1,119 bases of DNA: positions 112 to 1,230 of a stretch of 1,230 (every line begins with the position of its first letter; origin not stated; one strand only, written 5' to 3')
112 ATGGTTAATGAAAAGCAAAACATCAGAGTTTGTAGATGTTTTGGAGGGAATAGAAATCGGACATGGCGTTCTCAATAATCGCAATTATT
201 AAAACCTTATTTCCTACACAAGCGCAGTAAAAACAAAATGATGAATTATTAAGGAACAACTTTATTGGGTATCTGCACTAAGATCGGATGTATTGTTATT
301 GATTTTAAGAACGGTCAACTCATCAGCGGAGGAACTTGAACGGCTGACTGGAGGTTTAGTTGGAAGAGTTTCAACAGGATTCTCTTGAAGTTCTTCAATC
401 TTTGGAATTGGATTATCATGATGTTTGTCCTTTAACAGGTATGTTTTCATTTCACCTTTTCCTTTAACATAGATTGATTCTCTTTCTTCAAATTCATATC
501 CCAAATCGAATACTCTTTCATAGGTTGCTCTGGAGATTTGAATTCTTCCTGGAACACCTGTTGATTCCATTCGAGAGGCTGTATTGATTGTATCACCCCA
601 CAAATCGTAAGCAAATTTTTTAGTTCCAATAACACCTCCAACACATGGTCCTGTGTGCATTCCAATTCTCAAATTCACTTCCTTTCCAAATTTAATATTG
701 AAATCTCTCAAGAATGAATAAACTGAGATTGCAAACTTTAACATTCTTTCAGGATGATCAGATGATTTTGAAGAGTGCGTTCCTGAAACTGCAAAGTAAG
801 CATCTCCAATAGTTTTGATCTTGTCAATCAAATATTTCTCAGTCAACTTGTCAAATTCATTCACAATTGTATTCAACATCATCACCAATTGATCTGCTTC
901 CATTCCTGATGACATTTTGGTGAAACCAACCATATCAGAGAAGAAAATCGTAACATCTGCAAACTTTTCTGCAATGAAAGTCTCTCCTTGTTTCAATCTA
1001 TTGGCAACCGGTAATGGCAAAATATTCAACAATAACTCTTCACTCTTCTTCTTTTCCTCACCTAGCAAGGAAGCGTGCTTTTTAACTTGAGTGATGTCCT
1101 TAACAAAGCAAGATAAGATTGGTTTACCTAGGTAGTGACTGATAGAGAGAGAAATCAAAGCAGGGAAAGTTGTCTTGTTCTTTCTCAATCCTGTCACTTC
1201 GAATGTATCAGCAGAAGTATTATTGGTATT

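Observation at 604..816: Guanylyl-cyclase-like catalytic domain that carries the adenylyl-cyclase specificity pair (Lys, Asp)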

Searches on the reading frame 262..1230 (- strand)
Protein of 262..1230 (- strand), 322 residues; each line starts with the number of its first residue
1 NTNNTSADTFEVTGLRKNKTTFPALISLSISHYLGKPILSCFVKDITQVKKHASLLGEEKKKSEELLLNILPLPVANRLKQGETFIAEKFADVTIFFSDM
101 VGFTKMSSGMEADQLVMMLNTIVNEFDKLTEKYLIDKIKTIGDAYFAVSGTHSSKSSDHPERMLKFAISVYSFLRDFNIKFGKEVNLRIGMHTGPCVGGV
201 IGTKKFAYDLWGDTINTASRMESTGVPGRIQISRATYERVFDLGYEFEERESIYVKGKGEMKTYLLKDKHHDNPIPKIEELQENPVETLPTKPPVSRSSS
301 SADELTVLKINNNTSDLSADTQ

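Call 6: search_protein_families(library=pfam, proteins=[window:262-1230:-], max_evalue=1)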
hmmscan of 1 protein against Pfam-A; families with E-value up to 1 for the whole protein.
window:262-1230:- (322 aa): 3 families
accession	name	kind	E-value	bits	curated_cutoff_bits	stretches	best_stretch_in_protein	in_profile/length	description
PF00211.25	Guanylate_cyc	-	1.2e-60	204.7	21.9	1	87-267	3-182/183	Adenylate and Guanylate cyclase catalytic domain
PF13426.13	PAS_9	-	0.0028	18.3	27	1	6-48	59-103/103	PAS domain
PF07701.20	HNOBA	-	0.012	15.6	23.4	1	47-79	184-216/216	Heme NO binding associated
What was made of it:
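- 1093..1224 (-): C-terminal half of a PAS domain (residues 3-46). The N-terminal half lies beyond the window edge. Weak PAS_9 hit at residues 6-48, profile positions 59-103 of 103 (call 6).
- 430..972 (-): Class III nucleotidyl cyclase catalytic domain (residues 87-267). PF00211 at E = 1.2e-60 (call 6).
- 265..423 (-): Low-complexity Ser/Asn/Pro-rich C-terminal tail (residues 270-322), not conserved. No Pfam match (call 6).
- On Class III nucleotidyl cyclase catalytic domain (PF00211): 204.7 bits against a cut-off of 21.9, E = 1.2e-60, profile positions 3-182 of 183 (call 6).
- On PAS-domain sensor proteins: Only the C-terminal half is in the window: PAS_9 scores 18.3 bits against a cut-off of 27, profile positions 59-103 (call 6).
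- Checked: PF00211 matches residues 87-267 at E = 1.2e-60, 204.7 bits against a cut-off of 21.9 (call 6), so this is homology and not chance.
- PF00211 at E = 1e-60: call 6. There is a weak HNOBA-end hit (call 6).
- Tried and rejected: The sensor here matches PAS, not BLUF (call 6), so this is not an NgPAC.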

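Call 7: search_solved_structures(query=window:262-1230:-, show_alignments=5, max_evalue=1e-10)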
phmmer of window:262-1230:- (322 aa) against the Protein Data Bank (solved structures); distinct sequences matched with E-value up to 1e-10: 39.
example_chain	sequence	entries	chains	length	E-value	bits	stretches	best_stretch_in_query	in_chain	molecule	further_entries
9u3p_A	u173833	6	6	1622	9.4e-75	255.3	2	52-285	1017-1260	Adenylate cyclase type 9,Protein M2-1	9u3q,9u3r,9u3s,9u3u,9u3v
7pd4_A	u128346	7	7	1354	1.4e-74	254.7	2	52-291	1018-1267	Adenylate cyclase 9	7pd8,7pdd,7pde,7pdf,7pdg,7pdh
6r3q_A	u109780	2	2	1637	2.4e-74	253.9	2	52-290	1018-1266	Adenylate cyclase 9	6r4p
6r4o_A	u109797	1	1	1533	3.9e-74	253.2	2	52-281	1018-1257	Adenylate cyclase 9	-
8buz_A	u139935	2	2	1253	5.8e-67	229.7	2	48-275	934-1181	Adenylate cyclase type 8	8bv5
8sl3_A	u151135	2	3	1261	4e-61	210.5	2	61-267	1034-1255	Adenylate cyclase type 5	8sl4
5o5k_A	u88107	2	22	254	1.1e-47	166.4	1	53-269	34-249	Adenylate cyclase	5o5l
4p2f_A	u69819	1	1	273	2.3e-47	165.3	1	35-266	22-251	Adenylate cyclase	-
7yz9_A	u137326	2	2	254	7.1e-47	163.7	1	54-266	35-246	Adenylate cyclase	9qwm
4p2x_A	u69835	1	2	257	1e-46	163.2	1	57-266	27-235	Adenylate cyclase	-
4p2m_A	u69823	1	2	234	1.3e-46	162.9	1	59-266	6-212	Adenylate cyclase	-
7yzi_A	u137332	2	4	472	2.9e-46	161.7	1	54-266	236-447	Adenylate cyclase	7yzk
9bcv_A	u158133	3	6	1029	9.1e-46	160.1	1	52-267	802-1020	Atrial natriuretic peptide receptor 1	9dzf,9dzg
9dzh_A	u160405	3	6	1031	9.2e-46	160.1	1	52-267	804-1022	Atrial natriuretic peptide receptor 1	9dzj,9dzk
9bcl_A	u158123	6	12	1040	9.3e-46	160.1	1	52-267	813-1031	Atrial natriuretic peptide receptor 1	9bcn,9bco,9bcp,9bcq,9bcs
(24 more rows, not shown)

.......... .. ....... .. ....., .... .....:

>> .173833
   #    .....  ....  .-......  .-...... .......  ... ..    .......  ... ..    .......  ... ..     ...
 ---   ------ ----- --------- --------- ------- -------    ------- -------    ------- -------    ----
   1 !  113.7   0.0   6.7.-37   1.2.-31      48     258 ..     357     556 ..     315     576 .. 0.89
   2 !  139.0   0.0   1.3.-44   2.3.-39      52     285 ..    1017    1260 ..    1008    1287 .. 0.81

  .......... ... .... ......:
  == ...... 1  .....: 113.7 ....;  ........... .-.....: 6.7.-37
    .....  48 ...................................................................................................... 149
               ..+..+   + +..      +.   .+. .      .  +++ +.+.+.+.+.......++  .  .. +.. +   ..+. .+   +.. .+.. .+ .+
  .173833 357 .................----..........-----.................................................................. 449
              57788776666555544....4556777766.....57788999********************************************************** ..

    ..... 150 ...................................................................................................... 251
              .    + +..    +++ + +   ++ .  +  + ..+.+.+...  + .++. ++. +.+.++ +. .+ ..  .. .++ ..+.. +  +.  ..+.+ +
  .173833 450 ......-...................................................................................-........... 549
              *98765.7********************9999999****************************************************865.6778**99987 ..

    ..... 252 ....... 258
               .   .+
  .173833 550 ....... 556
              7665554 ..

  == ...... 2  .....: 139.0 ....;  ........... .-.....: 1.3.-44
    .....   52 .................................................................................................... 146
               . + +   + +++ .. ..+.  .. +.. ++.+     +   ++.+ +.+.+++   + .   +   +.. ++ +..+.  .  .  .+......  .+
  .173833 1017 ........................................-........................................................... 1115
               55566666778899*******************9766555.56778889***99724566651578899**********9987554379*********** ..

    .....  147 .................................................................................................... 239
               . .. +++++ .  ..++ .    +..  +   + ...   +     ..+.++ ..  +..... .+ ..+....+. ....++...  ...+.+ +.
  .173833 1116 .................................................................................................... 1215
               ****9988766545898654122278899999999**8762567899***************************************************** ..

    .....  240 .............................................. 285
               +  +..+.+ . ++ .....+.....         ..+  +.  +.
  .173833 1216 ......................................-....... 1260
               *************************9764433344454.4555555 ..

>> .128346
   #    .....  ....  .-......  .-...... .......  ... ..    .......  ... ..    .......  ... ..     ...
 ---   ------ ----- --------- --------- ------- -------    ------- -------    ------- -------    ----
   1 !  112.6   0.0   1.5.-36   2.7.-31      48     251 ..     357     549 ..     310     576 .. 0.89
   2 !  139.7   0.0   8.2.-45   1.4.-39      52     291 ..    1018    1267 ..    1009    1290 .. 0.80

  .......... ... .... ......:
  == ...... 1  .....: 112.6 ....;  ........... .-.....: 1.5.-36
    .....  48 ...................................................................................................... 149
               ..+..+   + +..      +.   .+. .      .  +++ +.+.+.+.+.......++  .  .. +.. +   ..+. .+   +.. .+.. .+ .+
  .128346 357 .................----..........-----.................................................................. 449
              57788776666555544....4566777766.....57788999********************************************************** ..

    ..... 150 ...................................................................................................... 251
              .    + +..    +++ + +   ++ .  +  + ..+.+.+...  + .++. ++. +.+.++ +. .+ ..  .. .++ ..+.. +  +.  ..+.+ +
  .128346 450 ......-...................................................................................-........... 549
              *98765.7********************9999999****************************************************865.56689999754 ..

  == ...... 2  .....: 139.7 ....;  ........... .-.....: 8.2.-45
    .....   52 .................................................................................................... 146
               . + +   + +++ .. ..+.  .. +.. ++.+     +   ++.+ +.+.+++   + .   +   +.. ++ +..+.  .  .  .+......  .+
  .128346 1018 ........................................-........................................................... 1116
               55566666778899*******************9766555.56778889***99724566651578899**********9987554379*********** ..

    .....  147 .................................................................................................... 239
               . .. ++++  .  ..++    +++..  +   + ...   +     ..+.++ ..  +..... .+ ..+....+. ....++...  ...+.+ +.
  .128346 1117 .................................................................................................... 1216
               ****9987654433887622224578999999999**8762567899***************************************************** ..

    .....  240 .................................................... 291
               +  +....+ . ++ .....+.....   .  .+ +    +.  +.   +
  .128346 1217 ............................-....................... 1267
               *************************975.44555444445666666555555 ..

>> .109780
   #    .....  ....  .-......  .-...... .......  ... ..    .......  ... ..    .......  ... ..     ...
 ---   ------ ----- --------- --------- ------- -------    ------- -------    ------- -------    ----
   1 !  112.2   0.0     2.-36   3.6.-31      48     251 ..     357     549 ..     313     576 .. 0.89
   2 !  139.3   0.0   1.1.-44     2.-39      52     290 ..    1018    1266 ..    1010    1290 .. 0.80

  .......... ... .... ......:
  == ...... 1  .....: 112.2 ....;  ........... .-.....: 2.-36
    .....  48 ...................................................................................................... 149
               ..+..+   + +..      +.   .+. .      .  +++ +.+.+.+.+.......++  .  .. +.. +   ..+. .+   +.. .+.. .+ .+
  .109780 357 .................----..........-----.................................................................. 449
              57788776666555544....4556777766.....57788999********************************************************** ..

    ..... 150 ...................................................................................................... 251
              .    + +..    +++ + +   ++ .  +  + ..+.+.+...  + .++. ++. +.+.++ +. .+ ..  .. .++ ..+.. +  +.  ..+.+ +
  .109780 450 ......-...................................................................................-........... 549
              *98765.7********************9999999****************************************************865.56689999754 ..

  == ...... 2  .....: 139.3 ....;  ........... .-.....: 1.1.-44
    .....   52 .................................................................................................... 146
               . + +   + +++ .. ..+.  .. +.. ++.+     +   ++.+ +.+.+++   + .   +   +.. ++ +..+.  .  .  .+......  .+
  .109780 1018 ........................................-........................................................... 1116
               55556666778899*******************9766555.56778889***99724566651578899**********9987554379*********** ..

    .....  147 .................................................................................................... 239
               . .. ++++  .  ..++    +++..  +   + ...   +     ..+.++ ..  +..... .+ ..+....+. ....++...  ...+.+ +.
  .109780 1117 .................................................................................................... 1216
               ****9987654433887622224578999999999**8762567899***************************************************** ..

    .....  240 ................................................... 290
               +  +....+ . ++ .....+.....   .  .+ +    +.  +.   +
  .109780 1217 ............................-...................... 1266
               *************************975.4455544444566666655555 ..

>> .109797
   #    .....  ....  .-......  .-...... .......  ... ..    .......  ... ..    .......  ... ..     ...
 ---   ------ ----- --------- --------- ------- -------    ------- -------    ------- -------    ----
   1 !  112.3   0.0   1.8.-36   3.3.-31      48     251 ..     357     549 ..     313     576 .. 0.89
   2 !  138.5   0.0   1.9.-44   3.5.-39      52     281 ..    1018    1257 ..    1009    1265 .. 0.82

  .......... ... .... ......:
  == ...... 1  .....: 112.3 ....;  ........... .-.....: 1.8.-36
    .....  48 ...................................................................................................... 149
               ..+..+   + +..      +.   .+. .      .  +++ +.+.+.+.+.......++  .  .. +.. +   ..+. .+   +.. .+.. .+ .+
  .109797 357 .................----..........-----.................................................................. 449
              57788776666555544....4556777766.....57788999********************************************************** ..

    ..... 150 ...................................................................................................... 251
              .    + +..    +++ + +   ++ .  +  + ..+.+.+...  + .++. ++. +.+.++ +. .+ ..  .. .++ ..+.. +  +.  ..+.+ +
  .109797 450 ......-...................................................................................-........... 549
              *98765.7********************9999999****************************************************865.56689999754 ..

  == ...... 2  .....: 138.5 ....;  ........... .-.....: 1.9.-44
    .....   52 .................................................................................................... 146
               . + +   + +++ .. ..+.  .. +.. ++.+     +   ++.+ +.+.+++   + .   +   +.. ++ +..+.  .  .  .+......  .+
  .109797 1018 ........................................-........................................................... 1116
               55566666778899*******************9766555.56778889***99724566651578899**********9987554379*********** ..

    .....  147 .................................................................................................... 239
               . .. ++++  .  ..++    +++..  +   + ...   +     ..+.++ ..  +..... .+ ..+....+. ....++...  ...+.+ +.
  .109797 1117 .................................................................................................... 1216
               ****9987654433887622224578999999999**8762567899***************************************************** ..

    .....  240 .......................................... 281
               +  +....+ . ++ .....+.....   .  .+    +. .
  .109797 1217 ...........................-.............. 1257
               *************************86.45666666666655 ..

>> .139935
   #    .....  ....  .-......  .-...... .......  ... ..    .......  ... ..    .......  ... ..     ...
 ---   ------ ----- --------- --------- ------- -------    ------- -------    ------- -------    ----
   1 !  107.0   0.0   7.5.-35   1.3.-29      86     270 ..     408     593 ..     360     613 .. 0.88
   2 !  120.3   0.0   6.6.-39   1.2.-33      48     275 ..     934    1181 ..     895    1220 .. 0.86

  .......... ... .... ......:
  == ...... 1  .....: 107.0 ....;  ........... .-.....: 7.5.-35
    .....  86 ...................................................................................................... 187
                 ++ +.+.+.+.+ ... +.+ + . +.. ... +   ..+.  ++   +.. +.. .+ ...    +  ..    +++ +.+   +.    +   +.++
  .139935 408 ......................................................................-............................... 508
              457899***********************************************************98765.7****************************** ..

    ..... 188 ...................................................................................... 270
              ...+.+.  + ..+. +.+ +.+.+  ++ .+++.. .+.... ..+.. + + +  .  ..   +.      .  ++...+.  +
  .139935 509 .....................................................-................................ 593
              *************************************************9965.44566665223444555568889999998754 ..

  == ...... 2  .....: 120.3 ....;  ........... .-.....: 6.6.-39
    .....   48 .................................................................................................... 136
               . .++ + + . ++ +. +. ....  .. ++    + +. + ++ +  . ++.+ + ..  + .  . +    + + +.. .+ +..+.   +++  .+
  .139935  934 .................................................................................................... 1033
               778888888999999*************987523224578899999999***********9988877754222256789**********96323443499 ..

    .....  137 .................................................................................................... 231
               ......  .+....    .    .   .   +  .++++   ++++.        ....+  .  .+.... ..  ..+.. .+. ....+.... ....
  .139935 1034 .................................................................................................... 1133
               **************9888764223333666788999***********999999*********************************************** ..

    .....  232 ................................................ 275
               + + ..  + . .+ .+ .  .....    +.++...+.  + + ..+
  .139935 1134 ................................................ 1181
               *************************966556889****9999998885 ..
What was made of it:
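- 934..936 (-): Asp99, first metal-binding Asp (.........). Aligned with the Asp of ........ in AC9 C1 (call 7).
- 802..804 (-): Asp143, second metal-binding Asp (TIGDAY). Aligned with the Asp of TLGDCYY in AC9 C1 (call 7).
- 667..669 (-): Arg188 (RIGMHTG), the conserved phosphate-contacting Arg. Aligned with the Arg of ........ in AC9 C1 (call 7).
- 571..585 (-): Asn216 to Arg220 (NTASR), the transition-state-stabilising Asn and Arg. Aligned with NIASR of AC9 C2 (call 7).
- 457..465 (-): Lys256-Gly-Lys258 of the VKGKGEM motif, a conserved C-terminal Lys pair. Aligned with VKGKGQM of AC9 C2 (call 7).
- On Class III nucleotidyl cyclase catalytic domain (PF00211): Asp99, Asp143, Asn216 and Arg220 align with the corresponding AC9 C1 and C2 residues (call 7).
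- Closest known: Mammalian membrane adenylyl cyclases. Same: The CTE precedes the domain as it does in tmACs (call 7).
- Checked: phmmer against solved AC9 aligns Lys139 with the C2 Lys (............) and Asp209 with the C2 Asp (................) (call 7).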
